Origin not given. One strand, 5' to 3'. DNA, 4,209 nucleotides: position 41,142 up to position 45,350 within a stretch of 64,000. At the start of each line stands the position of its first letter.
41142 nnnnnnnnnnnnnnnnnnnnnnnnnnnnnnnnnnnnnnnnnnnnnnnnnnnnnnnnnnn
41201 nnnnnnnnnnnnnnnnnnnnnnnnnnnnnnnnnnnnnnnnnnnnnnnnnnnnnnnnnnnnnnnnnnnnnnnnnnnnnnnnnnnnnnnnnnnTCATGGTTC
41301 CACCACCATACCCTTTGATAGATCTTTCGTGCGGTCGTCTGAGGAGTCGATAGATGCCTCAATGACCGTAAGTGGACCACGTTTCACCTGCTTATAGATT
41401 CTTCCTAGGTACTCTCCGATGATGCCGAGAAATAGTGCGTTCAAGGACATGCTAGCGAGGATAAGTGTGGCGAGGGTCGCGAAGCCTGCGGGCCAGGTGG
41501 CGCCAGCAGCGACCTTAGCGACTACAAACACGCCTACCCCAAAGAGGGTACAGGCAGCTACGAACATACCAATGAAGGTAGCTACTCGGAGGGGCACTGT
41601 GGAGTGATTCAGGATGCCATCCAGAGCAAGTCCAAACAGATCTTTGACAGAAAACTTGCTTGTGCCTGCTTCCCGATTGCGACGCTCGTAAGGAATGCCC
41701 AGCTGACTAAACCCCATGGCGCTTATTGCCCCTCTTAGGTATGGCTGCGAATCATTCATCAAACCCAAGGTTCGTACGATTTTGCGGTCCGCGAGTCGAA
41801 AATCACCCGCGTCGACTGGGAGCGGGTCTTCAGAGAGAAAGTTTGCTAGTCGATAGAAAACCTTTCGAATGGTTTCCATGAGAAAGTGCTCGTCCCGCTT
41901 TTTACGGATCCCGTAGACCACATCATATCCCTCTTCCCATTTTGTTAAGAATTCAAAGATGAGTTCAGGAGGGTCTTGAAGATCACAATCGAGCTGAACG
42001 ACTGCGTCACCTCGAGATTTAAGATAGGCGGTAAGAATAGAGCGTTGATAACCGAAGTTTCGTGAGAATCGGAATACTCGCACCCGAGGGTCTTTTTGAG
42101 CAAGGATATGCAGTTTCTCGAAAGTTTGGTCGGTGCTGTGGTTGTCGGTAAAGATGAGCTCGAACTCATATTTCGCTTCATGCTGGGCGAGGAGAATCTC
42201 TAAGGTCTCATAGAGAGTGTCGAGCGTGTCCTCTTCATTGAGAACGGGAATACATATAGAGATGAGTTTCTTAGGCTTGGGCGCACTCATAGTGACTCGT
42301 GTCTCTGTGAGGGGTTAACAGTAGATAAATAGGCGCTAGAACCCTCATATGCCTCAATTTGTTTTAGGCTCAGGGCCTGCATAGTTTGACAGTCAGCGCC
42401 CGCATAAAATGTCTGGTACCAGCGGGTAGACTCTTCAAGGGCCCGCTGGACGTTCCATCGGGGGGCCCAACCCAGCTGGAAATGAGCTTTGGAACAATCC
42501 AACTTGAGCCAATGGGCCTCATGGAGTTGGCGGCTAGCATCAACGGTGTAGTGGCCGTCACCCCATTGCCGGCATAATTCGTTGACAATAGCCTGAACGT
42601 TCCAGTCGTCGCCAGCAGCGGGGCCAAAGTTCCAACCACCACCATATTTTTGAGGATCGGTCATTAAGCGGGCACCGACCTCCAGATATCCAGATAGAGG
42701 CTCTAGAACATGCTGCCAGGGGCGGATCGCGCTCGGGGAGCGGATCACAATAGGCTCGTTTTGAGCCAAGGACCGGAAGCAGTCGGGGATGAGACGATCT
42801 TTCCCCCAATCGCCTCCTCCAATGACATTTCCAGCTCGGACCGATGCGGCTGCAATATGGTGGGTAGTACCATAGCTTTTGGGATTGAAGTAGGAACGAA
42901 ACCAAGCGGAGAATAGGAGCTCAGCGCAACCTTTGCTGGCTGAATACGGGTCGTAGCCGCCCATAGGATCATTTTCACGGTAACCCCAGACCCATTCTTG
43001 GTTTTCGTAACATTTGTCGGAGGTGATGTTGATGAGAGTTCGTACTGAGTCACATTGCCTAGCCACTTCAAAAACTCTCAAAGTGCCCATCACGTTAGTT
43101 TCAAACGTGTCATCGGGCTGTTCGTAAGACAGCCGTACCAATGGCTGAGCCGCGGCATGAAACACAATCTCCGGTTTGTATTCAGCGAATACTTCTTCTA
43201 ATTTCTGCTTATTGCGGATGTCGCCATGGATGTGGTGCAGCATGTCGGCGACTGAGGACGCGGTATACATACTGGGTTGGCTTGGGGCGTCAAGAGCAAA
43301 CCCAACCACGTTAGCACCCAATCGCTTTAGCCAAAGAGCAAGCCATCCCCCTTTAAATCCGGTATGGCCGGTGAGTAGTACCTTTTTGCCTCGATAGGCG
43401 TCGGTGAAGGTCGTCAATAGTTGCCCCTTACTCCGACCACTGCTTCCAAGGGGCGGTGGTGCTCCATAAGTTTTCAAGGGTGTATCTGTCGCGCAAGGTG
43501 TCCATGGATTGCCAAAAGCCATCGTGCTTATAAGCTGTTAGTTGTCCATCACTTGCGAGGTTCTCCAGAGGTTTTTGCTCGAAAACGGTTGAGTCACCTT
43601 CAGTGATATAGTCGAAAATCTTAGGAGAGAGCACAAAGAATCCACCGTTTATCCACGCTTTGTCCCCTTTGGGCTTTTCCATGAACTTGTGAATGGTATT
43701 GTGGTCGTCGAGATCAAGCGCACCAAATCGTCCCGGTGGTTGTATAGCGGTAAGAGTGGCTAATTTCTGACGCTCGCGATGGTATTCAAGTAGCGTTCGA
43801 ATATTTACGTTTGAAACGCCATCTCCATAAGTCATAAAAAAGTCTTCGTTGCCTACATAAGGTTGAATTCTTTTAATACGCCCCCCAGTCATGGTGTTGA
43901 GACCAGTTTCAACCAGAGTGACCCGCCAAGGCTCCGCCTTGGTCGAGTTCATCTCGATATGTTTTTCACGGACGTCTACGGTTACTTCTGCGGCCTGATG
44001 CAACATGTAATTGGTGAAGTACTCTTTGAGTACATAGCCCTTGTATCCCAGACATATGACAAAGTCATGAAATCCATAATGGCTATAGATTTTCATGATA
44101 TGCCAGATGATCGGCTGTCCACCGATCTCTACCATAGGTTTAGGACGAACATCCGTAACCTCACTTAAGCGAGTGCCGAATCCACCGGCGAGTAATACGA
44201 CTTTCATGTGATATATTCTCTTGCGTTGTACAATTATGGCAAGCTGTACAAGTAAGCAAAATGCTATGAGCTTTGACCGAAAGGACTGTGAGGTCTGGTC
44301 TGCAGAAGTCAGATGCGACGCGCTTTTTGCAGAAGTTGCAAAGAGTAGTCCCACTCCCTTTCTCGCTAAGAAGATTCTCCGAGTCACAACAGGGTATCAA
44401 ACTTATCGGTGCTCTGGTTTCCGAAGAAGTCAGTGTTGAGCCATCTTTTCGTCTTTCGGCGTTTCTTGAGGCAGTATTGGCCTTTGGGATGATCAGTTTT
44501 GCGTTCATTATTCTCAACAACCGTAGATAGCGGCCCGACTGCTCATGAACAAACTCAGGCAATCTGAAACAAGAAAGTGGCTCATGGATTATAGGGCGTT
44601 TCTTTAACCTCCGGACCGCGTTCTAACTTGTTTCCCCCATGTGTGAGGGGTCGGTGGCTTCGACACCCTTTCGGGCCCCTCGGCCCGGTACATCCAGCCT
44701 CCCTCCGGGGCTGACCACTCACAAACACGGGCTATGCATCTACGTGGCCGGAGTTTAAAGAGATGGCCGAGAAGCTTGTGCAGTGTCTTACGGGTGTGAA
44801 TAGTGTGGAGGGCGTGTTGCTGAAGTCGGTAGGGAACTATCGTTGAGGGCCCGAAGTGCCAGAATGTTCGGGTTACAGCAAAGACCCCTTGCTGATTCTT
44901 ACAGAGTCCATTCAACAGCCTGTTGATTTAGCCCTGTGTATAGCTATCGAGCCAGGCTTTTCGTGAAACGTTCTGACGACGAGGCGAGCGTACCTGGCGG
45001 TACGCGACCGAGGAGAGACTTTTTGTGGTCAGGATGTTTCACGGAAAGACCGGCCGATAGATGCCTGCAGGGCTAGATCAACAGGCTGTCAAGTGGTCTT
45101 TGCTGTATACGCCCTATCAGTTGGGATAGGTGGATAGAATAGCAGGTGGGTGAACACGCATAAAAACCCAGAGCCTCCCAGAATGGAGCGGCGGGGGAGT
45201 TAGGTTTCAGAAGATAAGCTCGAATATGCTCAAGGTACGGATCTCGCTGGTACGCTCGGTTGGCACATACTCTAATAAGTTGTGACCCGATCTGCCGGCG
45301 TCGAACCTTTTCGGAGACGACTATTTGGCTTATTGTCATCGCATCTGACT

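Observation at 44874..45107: Nested insertion: family C copy inside a family A-type hairpin, with precise reconstruction of the target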

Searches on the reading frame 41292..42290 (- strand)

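Call 46: search_protein_families(library=pfam, proteins=[window:41292-42290:-], max_evalue=0.00001)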
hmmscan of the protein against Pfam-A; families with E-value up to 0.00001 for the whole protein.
window:41292-42290:- (332 aa): 1 family
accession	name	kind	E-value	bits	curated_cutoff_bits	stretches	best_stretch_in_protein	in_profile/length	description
PF00535.33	Glycos_transf_2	-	1.2e-27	97.4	23.3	1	11-175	1-167/168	Glycosyl transferase family 2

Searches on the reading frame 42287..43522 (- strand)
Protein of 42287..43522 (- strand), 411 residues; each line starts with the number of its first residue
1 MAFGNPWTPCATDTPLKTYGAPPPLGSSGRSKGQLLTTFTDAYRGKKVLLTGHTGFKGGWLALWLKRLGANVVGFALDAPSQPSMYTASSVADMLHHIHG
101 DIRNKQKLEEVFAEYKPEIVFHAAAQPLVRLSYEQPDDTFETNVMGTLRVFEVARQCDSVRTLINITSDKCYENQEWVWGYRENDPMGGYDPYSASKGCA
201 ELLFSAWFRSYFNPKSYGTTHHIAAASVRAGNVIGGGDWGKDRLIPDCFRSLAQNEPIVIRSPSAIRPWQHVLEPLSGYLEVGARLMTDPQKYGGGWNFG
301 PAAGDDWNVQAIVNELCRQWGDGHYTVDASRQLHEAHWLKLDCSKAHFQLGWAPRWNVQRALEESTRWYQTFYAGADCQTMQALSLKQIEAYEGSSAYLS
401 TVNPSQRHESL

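Call 20: search_protein_families(library=pfam, proteins=[window:42287-43522:-])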
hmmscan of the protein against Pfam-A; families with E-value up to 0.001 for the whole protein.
window:42287-43522:- (411 aa): 6 families
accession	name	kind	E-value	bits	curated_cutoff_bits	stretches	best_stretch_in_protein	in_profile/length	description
PF01370.27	Epimerase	-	1.1e-31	110.5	20.9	1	48-274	1-216/240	NAD dependent epimerase/dehydratase family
PF16363.11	GDP_Man_Dehyd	-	3e-31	109.6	27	1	49-364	1-331/332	GDP-mannose 4,6 dehydratase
PF02719.21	Polysacc_synt_2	-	1.3e-15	57.8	20.2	1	90-267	51-201/293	Polysaccharide biosynthesis protein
PF04321.23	RmlD_sub_bind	-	7.8e-08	32.2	27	1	47-201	2-133/287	RmlD substrate binding domain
PF01073.25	3Beta_HSD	-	1.7e-06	27.8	22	1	50-201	2-154/280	3-beta hydroxysteroid dehydrogenase/isomerase family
PF07993.18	NAD_binding_4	-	8.4e-05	22.3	20.1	1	93-203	61-187/258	Male sterility protein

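Call 28: find_encoding_contigs(protein=window:42287-43522:-, flank=10000)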
Protein window:42287-43522:- (411 aa): no gene with exactly this product is on record in the collection.

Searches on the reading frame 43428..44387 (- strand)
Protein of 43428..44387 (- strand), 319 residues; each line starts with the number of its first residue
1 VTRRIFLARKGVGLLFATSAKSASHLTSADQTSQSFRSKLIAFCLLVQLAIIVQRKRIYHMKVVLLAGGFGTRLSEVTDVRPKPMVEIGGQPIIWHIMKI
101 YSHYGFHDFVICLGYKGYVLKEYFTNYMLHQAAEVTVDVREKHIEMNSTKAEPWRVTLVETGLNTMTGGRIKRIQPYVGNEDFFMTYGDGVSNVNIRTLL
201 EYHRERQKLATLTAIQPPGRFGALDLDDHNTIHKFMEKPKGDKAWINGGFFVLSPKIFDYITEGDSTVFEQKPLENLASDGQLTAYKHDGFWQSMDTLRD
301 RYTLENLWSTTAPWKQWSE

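Call 20: search_protein_families(library=pfam, proteins=[window:43428-44387:-])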
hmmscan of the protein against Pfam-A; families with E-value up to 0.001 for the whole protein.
window:43428-44387:- (319 aa): 2 families
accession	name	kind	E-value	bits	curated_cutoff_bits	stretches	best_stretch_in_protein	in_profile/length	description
PF00483.29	NTP_transferase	-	1.1e-22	81.3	21.2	1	62-293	1-227/245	Nucleotidyl transferase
PF12804.13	NTP_transf_3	-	8.2e-07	29.8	27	1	63-116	1-49/160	MobA-like NTP transferase domain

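Call 29: find_encoding_contigs(protein=window:43428-44207:-, flank=10000)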
Protein window:43428-44207:- (259 aa): 1 contig read that carries it; 1 place shown.
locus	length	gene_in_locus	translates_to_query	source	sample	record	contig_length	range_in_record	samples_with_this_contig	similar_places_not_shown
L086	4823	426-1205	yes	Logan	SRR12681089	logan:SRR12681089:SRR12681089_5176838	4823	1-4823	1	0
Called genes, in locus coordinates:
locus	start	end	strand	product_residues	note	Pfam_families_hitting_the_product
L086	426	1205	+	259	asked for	PF00483:NTP_transferase, PF12804:NTP_transf_3 (weak)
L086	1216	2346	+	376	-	PF04321:RmlD_sub_bind, PF01073:3Beta_HSD (weak), PF01370:Epimerase, PF02719:Polysacc_synt_2, PF16363:GDP_Man_Dehyd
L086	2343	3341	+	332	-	PF00535:Glycos_transf_2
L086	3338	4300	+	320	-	PF01073:3Beta_HSD, PF01370:Epimerase, PF02719:Polysacc_synt_2, PF04321:RmlD_sub_bind, PF13460:NAD_binding_10, PF16363:GDP_Man_Dehyd, PF07993:NAD_binding_4 (weak)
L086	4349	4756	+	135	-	PF05523:FdtA (weak), PF14667:Polysacc_synt_C, PF07883:Cupin_2 (faint)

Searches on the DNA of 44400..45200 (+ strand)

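Call 35: search_rna_families(source=window, start=44400, end=45200, threshold=evalue, max_evalue=1)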
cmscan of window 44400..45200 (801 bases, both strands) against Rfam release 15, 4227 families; matches with E-value up to 1: 0.
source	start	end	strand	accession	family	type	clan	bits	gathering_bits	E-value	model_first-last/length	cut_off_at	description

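Call 53: search_dna_similar(query=window:44874-45107:+, collection=plasmids, mode=distant, max_evalue=0.001)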
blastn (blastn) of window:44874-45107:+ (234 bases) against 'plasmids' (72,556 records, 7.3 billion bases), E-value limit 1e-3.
No match.
